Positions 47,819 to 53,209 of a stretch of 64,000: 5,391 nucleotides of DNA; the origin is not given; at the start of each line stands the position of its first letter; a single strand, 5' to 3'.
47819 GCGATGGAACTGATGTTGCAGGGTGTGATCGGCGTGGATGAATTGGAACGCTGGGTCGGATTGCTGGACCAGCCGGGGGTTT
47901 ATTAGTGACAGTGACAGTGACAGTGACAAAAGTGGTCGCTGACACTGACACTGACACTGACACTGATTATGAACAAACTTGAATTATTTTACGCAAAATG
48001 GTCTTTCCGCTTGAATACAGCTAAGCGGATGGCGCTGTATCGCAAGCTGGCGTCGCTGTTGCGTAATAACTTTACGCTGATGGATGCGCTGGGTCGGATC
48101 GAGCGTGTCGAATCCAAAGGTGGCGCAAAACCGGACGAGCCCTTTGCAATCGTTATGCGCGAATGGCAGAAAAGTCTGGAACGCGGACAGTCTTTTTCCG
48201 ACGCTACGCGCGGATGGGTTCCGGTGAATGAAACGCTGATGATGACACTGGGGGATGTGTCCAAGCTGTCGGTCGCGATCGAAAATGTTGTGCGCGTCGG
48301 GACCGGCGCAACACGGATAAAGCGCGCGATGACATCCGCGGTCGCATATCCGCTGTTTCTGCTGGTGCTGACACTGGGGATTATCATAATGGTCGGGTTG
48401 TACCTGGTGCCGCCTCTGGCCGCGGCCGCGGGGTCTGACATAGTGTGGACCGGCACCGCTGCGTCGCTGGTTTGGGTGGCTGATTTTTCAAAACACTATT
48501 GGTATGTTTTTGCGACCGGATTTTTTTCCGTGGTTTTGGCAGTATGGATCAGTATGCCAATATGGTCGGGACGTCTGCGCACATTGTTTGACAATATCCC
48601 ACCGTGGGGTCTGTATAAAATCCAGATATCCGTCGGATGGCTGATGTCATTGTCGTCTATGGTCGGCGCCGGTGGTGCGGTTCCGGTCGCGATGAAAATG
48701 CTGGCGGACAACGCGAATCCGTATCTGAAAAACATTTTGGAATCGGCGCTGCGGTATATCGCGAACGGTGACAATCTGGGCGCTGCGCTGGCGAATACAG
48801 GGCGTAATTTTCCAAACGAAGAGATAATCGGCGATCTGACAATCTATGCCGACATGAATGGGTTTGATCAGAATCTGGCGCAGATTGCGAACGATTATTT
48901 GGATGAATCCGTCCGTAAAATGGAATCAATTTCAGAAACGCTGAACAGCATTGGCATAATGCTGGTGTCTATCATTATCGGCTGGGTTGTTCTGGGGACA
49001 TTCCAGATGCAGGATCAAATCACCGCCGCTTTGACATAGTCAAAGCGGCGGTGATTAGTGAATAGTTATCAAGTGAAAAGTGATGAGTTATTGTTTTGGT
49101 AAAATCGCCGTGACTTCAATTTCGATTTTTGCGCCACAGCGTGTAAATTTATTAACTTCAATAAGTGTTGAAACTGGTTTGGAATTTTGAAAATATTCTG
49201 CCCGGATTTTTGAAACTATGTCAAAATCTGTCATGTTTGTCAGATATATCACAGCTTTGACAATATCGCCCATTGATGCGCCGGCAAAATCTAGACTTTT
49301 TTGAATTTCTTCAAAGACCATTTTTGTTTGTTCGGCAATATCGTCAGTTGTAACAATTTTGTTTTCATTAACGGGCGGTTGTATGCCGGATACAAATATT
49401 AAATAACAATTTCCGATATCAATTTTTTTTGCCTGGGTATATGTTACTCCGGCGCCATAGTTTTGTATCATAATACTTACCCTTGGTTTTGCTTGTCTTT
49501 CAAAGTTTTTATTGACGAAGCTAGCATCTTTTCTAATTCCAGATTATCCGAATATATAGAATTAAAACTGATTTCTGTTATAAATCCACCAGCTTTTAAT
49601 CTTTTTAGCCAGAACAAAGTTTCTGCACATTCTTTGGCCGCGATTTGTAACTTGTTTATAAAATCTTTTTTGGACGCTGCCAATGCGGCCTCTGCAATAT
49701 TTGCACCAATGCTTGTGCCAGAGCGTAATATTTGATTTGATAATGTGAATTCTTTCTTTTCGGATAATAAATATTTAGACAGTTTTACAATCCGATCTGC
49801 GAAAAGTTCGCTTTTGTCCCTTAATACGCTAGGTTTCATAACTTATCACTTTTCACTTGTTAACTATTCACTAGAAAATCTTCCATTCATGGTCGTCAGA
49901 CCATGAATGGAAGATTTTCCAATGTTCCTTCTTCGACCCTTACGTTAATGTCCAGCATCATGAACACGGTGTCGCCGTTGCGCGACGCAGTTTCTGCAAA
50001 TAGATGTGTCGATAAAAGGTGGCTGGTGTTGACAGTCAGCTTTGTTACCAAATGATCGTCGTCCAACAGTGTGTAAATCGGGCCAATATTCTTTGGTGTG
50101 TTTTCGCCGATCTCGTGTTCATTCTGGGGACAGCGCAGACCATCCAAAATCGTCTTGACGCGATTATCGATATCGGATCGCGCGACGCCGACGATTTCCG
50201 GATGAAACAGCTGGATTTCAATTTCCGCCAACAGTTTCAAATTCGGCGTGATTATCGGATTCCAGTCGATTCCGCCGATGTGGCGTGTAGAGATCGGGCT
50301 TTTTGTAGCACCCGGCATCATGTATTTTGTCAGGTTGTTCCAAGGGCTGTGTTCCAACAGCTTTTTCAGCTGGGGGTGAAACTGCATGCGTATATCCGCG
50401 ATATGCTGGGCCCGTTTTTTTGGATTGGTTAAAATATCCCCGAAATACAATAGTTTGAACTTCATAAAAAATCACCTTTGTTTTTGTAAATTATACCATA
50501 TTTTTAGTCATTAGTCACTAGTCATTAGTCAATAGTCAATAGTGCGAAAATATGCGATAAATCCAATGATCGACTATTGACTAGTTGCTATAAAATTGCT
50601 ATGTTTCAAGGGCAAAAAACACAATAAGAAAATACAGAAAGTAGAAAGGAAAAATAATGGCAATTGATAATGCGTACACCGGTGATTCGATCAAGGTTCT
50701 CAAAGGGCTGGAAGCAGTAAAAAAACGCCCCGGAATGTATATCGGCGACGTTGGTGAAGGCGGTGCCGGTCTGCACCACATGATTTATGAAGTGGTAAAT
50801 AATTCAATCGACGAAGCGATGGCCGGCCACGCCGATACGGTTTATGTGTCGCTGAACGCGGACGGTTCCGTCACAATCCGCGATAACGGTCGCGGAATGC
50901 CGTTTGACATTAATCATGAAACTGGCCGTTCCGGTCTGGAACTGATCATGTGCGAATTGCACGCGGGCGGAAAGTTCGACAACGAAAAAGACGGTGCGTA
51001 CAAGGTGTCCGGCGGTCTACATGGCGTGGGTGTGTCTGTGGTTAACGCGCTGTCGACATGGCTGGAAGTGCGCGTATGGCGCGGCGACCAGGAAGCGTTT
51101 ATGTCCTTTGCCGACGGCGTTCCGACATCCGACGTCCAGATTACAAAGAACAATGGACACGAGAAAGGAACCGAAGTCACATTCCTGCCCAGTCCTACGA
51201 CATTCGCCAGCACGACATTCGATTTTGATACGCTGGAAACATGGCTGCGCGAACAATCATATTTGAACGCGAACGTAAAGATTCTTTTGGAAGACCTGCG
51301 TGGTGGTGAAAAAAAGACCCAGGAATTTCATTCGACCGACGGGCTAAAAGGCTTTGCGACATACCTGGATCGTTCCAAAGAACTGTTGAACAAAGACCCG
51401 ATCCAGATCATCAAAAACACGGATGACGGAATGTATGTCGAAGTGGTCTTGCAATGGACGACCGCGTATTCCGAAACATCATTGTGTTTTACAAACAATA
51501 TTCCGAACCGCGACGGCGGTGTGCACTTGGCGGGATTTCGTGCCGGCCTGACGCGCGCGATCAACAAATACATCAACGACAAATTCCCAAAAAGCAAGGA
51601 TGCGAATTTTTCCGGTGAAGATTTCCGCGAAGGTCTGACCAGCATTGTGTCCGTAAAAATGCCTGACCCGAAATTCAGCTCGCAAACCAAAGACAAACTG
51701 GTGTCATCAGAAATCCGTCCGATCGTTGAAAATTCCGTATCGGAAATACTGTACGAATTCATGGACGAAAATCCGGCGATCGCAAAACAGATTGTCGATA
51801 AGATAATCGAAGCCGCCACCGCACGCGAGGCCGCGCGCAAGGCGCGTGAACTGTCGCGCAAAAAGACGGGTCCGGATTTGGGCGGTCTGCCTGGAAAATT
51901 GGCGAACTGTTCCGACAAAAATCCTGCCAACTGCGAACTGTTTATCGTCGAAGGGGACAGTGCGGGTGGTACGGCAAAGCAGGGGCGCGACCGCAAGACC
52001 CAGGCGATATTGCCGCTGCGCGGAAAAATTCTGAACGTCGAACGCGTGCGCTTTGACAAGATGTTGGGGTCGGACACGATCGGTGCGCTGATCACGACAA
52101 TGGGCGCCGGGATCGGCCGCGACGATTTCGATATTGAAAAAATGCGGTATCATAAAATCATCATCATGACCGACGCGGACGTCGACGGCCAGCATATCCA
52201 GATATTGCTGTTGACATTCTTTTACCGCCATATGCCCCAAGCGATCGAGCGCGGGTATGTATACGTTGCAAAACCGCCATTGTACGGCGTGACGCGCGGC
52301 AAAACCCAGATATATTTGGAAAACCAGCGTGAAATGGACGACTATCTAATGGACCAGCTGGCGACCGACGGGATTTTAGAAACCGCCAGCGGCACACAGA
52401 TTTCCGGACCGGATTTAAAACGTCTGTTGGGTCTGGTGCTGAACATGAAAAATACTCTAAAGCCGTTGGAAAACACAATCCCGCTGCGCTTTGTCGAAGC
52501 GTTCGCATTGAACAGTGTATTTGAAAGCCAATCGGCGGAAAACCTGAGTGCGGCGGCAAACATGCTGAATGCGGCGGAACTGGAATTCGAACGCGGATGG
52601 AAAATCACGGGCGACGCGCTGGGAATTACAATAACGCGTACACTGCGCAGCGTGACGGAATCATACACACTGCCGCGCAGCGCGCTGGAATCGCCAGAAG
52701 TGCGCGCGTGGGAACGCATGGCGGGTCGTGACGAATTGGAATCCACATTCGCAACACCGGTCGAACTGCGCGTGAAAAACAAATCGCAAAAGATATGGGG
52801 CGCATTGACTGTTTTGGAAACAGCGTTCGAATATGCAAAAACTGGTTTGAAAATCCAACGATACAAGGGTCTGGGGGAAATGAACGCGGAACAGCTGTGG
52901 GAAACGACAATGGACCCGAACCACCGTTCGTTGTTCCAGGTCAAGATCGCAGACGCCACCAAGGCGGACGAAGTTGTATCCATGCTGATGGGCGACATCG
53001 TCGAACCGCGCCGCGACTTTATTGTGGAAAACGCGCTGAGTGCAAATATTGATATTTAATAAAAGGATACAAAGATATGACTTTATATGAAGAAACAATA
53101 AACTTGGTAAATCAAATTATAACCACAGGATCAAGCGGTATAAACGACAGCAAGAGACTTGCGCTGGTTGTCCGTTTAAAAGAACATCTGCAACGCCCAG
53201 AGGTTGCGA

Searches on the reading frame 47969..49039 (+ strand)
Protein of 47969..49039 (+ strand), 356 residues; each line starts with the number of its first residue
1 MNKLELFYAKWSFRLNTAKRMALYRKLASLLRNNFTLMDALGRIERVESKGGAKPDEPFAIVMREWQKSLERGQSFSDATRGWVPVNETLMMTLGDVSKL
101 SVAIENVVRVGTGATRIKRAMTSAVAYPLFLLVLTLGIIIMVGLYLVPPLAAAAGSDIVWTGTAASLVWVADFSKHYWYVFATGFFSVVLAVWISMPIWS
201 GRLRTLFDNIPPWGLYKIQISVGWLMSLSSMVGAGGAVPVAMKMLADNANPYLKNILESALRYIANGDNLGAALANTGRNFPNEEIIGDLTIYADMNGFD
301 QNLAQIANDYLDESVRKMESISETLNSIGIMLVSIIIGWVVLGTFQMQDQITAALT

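Call 44: find_encoding_contigs(protein=window:47969-49039:+, flank=6000, max_places=10)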
Protein window:47969-49039:+ (356 aa): no gene with exactly this product is on record in the collection.

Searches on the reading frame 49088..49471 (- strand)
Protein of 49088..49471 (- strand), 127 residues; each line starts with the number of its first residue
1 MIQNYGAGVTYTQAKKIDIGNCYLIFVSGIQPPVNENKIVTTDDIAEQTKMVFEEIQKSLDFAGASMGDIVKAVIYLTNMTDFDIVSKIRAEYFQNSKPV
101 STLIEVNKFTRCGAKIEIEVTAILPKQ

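Call 56: search_protein_families(library=pfam, proteins=[window:49088-49471:-])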
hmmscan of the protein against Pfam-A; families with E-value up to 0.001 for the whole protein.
window:49088-49471:- (127 aa): 1 family
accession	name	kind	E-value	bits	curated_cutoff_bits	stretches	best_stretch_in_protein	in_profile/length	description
PF01042.26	Ribonuc_L-PSP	-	1.5e-24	86.7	27.3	1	9-123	9-120/121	Endoribonuclease L-PSP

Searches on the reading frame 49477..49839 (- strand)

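Call 56: search_protein_families(library=pfam, proteins=[window:49477-49839:-])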
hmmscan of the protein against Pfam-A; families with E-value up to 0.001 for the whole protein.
window:49477-49839:- (120 aa): 1 family
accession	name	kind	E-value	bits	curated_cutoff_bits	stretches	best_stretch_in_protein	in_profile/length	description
PF05635.17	23S_rRNA_IVP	-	4.5e-26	91.6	33.8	1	8-107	7-105/106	23S rRNA-intervening sequence protein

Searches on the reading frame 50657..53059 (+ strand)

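Call 56: search_protein_families(library=pfam, proteins=[window:50657-53059:+])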
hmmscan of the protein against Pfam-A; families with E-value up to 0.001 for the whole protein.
window:50657-53059:+ (800 aa): 4 families
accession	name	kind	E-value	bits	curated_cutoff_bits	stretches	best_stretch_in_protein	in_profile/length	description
PF00204.31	DNA_gyraseB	-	1.1e-54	184.9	27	1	229-398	1-172/173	DNA gyrase B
PF00986.26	DNA_gyraseB_C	-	4.3e-30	104.1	29.8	1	729-789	2-62/63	DNA gyrase B subunit, carboxyl terminus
PF01751.28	Toprim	-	6e-19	68.5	23.1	1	427-538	1-94/96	Toprim domain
PF02518.31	HATPase_c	-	3.3e-14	53.7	26.4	1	38-177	5-106/111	Histidine kinase-, DNA gyrase B-, and HSP90-like ATPase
